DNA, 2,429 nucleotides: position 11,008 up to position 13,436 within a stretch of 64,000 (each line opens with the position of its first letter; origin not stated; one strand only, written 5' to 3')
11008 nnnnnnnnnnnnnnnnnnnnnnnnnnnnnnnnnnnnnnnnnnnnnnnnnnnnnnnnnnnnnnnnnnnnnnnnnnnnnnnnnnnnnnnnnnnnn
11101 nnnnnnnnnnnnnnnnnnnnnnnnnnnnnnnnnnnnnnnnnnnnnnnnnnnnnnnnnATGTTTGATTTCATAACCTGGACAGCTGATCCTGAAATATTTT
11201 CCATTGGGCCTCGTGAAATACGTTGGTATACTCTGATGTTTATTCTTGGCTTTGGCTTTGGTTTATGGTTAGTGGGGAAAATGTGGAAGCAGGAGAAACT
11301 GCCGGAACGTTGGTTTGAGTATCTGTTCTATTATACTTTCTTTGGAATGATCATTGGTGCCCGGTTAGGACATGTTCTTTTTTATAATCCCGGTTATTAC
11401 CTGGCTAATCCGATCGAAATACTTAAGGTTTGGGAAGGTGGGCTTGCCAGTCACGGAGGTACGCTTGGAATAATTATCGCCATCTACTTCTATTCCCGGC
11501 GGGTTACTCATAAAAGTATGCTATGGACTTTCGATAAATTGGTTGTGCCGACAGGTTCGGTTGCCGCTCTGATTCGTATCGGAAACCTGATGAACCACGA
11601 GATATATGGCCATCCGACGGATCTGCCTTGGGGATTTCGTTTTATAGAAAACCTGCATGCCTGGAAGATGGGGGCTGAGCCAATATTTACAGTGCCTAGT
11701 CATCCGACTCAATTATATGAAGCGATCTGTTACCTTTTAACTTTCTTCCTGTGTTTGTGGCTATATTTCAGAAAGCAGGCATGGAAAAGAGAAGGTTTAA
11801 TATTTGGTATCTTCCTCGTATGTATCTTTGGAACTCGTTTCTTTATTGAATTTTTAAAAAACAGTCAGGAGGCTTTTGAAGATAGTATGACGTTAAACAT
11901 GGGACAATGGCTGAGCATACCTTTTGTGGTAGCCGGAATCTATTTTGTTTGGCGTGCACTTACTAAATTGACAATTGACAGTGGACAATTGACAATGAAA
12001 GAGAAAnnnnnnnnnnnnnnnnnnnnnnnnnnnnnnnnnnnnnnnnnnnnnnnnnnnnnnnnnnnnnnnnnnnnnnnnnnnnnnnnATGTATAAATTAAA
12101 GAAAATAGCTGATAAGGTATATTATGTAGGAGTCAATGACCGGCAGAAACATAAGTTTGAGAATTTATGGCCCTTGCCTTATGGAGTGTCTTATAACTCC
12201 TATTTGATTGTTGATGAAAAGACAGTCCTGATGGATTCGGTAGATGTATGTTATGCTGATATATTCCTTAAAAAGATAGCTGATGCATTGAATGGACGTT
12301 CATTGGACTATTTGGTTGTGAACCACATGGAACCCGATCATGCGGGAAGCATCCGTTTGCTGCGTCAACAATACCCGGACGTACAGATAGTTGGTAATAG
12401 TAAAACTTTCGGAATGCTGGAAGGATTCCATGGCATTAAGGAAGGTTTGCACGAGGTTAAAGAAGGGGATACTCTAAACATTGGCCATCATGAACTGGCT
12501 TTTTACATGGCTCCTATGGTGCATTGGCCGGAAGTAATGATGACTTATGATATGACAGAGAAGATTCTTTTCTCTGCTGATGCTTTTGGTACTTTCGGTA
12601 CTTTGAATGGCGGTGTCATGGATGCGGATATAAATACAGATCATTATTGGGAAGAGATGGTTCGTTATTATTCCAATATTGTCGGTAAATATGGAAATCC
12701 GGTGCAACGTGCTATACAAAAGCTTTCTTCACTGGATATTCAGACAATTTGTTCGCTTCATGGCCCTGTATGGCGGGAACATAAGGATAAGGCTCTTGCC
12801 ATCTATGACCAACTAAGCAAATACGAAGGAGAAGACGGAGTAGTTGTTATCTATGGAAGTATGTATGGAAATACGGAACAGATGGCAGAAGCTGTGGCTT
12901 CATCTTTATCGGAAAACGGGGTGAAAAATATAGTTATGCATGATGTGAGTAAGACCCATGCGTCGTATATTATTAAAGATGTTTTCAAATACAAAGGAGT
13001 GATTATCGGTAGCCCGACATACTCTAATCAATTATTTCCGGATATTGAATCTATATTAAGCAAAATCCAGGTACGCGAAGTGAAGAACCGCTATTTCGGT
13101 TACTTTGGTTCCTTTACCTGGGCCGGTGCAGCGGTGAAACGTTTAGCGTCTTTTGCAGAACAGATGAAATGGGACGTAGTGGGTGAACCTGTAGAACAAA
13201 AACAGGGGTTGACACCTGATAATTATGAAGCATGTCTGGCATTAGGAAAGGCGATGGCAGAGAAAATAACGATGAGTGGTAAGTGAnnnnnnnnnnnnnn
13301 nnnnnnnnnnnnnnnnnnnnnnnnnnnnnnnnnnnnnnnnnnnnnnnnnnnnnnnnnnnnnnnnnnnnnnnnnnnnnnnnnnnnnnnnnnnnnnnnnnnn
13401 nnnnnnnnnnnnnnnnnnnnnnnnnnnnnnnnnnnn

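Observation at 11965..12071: Heptamer-arm inverted element whose variant units covary, translated into the Lgt2 C-terminus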

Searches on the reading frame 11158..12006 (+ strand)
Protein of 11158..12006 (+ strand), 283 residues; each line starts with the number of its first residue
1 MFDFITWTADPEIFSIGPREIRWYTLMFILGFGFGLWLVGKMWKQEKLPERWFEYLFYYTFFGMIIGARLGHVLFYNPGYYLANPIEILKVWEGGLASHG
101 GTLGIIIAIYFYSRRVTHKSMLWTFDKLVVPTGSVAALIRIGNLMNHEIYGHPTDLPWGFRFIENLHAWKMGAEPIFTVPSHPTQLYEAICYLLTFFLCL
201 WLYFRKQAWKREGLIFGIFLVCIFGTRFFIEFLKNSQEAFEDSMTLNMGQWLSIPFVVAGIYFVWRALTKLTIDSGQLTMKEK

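Call 34: find_homologous_proteins(query=window:11158-12006:+, max_evalue=1e-60)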
Query window:11158-12006:+ (283 aa): 6816 proteins with E <= 1e-60 among 8000 candidates; the best 120 are listed.
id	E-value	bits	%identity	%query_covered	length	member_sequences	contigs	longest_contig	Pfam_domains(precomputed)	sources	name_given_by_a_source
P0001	1.2e-193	660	100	100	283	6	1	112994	PF01790.24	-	-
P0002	6.7e-167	572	89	95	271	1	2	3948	PF01790.24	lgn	-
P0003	3.5e-157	540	81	95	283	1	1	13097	PF01790.24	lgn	-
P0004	1.8e-153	528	82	94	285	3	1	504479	PF01790.24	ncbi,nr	ncbi:phosphatidylglycerol:prolipoprotein diacylglycerol transferase [Parabacteroides sp. PF5-6]|nr:p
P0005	2.3e-153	528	83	94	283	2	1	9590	PF01790.24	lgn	-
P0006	3.1e-153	527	78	99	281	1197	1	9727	PF01790.24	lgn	-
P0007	6.4e-152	523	80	96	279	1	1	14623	PF01790.24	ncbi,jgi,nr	ncbi:MAG: prolipoprotein diacylglyceryl transferase [Tannerellaceae bacterium]|jgi:prolipoprotein di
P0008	3.3e-146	504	78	95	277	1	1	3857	PF01790.24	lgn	-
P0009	5.5e-146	504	76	98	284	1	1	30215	PF01790.24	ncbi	-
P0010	6.0e-146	503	77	95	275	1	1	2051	PF01790.24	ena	-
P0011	6.6e-146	503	78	94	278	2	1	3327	PF01790.24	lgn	-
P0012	6.7e-146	503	78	95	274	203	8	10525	PF01790.24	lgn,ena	-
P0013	3.9e-145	501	77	95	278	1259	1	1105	PF01790.24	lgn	-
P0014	7.1e-145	500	78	95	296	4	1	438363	PF01790.24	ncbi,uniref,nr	ncbi:phosphatidylglycerol:prolipoprotein diacylglycerol transferase [Parabacteroides sp. PFB2-10]|un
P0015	8.7e-145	500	77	94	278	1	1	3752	PF01790.24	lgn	-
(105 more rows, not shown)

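Call 35: find_encoding_contigs(protein=P0002, flank=10000, max_places=4)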
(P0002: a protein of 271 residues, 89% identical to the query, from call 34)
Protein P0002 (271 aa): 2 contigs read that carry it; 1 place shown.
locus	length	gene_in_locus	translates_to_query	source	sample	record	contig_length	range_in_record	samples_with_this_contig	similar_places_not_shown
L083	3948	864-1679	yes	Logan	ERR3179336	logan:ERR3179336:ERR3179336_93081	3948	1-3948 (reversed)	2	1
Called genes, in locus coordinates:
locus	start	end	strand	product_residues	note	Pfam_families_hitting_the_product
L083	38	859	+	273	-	PF01790:LGT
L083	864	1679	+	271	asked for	PF01790:LGT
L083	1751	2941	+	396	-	PF00753:Lactamase_B, PF19583:ODP, PF00258:Flavodoxin_1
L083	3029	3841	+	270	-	PF01182:Glucosamine_iso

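Call 36: find_encoding_contigs(protein=P0003, flank=10000, max_places=4)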
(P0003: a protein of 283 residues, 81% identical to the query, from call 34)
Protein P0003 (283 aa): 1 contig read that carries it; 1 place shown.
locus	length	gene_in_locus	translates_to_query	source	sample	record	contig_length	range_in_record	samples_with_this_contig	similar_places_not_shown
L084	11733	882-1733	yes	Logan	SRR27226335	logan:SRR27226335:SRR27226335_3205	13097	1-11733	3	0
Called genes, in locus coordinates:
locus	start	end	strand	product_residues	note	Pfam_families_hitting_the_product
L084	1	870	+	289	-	?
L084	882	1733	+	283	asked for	PF01790:LGT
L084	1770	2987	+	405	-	PF00753:Lactamase_B, PF19583:ODP, PF00258:Flavodoxin_1, PF12724:Flavodoxin_5 (weak)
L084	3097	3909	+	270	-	PF01182:Glucosamine_iso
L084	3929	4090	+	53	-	-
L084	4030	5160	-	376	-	PF12850:Metallophos_2 (faint), PF00149:Metallophos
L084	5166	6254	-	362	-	PF00149:Metallophos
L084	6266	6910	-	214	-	PF00881:Nitroreductase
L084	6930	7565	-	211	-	PF00881:Nitroreductase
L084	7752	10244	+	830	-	PF13620:CarboxypepD_reg (weak), PF13715:CarbopepD_reg_2, PF00593:TonB_dep_Rec_b-barrel, PF14905:OMP_b-brl_3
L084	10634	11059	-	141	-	PF03724:META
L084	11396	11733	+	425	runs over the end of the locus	PF19425:Csd3_N2, PF01551:Peptidase_M23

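Call 37: find_encoding_contigs(protein=P0004, flank=10000, max_places=4)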
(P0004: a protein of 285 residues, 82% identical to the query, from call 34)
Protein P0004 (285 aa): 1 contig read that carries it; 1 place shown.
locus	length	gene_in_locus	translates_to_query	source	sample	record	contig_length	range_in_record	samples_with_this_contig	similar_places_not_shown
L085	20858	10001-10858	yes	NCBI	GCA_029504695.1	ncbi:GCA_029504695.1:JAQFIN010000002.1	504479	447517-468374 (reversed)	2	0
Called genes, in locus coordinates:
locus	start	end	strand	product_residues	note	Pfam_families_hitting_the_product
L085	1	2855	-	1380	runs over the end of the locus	PF07494:Reg_prop (faint), PF07495:Y_Y_Y, PF00512:HisKA, PF02518:HATPase_c, PF00072:Response_reg, PF12833:HTH_18, PF00165:HTH_AraC (weak)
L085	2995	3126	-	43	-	PF01053:Cys_Met_Meta_PP (weak)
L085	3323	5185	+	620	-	PF00682:HMGL-like, PF02436:PYC_OADA, PF25917:BSH_RND (faint), PF00364:Biotin_lipoyl, PF25984:BSH_YknX (faint)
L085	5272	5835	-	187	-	PF04542:Sigma70_r2, PF08281:Sigma70_r4_2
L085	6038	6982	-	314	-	-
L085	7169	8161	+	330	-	PF01261:AP_endonuc_2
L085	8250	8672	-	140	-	PF18291:HU-HIG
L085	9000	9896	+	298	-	PF01408:GFO_IDH_MocA (weak), PF16654:DAPDH_C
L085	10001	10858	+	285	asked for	PF01790:LGT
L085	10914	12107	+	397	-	PF00753:Lactamase_B, PF19583:ODP, PF00258:Flavodoxin_1, PF12724:Flavodoxin_5 (weak)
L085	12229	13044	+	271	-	PF01182:Glucosamine_iso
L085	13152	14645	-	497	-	PF14691:Fer4_20, PF00070:Pyr_redox (weak), PF07992:Pyr_redox_2, PF13450:NAD_binding_8, PF13738:Pyr_redox_3 (faint)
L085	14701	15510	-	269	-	PF10418:DHODB_Fe-S_bind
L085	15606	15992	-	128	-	PF00166:Cpn10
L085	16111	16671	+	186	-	PF04542:Sigma70_r2, PF08281:Sigma70_r4_2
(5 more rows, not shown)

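Call 38: find_encoding_contigs(protein=P0005, flank=10000, max_places=4)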
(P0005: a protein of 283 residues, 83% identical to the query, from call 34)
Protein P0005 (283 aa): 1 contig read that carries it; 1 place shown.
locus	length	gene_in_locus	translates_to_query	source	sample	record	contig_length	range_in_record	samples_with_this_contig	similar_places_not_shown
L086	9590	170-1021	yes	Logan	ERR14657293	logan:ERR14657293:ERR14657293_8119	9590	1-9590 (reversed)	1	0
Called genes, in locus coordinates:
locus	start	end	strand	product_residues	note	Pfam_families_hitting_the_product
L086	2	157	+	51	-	?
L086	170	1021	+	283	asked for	PF01790:LGT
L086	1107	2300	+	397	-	PF00753:Lactamase_B, PF19583:ODP, PF00258:Flavodoxin_1, PF12724:Flavodoxin_5 (weak)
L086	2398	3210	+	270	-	PF01182:Glucosamine_iso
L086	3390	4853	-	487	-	PF14691:Fer4_20, PF00070:Pyr_redox (weak), PF07992:Pyr_redox_2, PF13450:NAD_binding_8, PF13738:Pyr_redox_3 (faint), PF00070:Pyr_redox (weak)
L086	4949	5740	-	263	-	PF00175:NAD_binding_1 (faint), PF10418:DHODB_Fe-S_bind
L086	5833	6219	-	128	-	PF00166:Cpn10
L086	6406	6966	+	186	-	PF04542:Sigma70_r2, PF08281:Sigma70_r4_2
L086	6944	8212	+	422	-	PF13505:OMP_b-brl (weak), PF13568:OMP_b-brl_2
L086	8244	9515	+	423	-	-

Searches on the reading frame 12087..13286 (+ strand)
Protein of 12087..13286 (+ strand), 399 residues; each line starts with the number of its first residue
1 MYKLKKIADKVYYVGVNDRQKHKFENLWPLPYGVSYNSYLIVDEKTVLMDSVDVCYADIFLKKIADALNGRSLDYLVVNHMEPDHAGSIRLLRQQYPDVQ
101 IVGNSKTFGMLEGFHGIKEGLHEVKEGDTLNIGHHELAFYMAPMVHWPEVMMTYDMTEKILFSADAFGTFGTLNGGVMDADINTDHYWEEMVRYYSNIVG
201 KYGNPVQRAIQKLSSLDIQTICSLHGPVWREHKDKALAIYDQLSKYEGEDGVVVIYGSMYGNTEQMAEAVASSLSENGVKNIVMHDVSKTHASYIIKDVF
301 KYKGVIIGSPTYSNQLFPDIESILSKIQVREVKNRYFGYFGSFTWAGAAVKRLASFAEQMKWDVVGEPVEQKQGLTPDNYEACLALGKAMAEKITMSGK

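Call 14: find_related_loci(query=window:12087-13286:+, collection=genome_contigs, flank=4000)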
Query window:12087-13286:+ (399 aa) in genome_contigs; peptide patterns used: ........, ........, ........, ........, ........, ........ (x = any residue, [..] = any of these).
600 stretches matched a pattern (row limit reached: there are more); 593 encode a relative of the query (tblastn E <= 1e-3); the best 80 are kept; 80 distinct loci.
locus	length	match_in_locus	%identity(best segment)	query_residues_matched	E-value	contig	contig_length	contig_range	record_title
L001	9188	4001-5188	81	1-396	0e+0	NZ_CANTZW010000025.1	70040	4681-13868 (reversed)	MAG: uncultured Parabacteroides sp. isolate chick01__bin1 chick01__NODE_73_length_70040_cov_14.626620, whole genome shot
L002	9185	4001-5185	81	1-395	0e+0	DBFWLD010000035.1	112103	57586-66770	MAG TPA_asm: Tannerellaceae bacterium isolate MAG7872 contig35, whole genome shotgun sequence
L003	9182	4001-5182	79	1-394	0e+0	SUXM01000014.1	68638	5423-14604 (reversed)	MAG: Parabacteroides distasonis isolate SIG124 NODE_9794_length_68638_cov_4.201822, whole genome shotgun sequence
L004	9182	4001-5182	79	1-394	0e+0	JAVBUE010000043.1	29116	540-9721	MAG: Tannerellaceae bacterium isolate EPI_MAG_00270 c_000010724019, whole genome shotgun sequence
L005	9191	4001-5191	78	1-397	0e+0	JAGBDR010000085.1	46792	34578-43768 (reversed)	MAG: Parabacteroides sp. isolate RGIG9024 Water_deer_Rectum-4__c3156, whole genome shotgun sequence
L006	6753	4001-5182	78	1-394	0e+0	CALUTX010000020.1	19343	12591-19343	MAG: uncultured Parabacteroides sp. isolate BRZ_M__bin56 genome assembly, contig: BRZ_M__NODE_5731_length_19343_cov_3.91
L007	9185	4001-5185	78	1-395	0e+0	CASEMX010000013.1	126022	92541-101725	uncultured Parabacteroides sp. isolate A77_L2_318318_idba_bin.6 genome assembly, contig: A77_L2_318318_idba_bin.6.fa_sca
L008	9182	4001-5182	76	1-394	0e+0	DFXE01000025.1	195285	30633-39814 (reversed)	MAG TPA_asm: Bacteroidales bacterium UBA4116 UBA4116_contig_149, whole genome shotgun sequence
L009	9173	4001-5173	75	4-394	0e+0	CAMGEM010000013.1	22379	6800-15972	MAG: uncultured Parabacteroides sp. isolate SRR11551369_bin.4_metaWRAP_v1.3_MAG genome assembly, contig: ERZ11473979.596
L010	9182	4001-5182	74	1-394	0e+0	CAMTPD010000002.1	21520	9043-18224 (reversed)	MAG TPA_asm: uncultured Porphyromonadaceae bacterium isolate SRR7610121_bin.6_metaWRAP_v1.3_MAG genome assembly, contig:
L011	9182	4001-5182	81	1-394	0e+0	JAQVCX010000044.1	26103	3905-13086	MAG: Parabacteroides sp. isolate STD2_99 NODE_6593_length_26103_cov_4.134124_Sandtown_D2, whole genome shotgun sequence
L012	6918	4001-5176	67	3-394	0e+0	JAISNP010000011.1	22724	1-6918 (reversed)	MAG: Tannerella sp. isolate Im510_bin93 k119_2134202, whole genome shotgun sequence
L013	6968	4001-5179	67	4-396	0e+0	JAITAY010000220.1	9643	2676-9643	MAG: Tannerella sp. isolate Ncb351_bin64 k119_1122869, whole genome shotgun sequence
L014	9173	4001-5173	66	4-394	0e+0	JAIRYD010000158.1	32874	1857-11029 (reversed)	MAG: Tannerella sp. isolate Gsp477_bin28 k119_891936, whole genome shotgun sequence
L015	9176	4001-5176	63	1-391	1e-178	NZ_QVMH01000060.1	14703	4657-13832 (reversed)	Paludibacter sp. 221 scaffold60_size14703, whole genome shotgun sequence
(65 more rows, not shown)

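Call 26: find_encoding_contigs(protein=window:12087-13286:+, flank=4000, max_places=10)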
Protein window:12087-13286:+ (399 aa): 2 contigs read that carry it; 2 places shown.
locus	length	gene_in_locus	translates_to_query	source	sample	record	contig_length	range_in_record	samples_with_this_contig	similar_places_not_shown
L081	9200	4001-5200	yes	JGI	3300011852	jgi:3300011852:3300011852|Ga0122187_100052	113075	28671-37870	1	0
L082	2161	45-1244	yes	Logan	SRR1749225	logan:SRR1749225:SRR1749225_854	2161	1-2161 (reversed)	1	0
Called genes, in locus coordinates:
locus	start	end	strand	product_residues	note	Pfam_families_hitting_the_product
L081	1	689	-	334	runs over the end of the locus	-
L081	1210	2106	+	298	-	PF01118:Semialdhyde_dh (faint), PF01408:GFO_IDH_MocA, PF02629:CoA_binding (weak), PF03447:NAD_binding_3 (faint), PF16654:DAPDH_C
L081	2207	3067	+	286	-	PF01790:LGT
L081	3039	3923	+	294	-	PF01790:LGT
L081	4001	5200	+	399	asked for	PF00753:Lactamase_B, PF19583:ODP, PF00258:Flavodoxin_1, PF12724:Flavodoxin_5 (weak)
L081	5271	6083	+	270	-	PF01182:Glucosamine_iso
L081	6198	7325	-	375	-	PF00149:Metallophos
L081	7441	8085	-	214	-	PF00881:Nitroreductase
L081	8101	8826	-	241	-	PF00881:Nitroreductase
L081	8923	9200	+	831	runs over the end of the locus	PF13620:CarboxypepD_reg, PF13715:CarbopepD_reg_2, PF00593:TonB_dep_Rec_b-barrel, PF14905:OMP_b-brl_3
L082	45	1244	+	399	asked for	PF00753:Lactamase_B, PF19583:ODP, PF00258:Flavodoxin_1, PF12724:Flavodoxin_5 (weak)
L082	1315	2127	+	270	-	PF01182:Glucosamine_iso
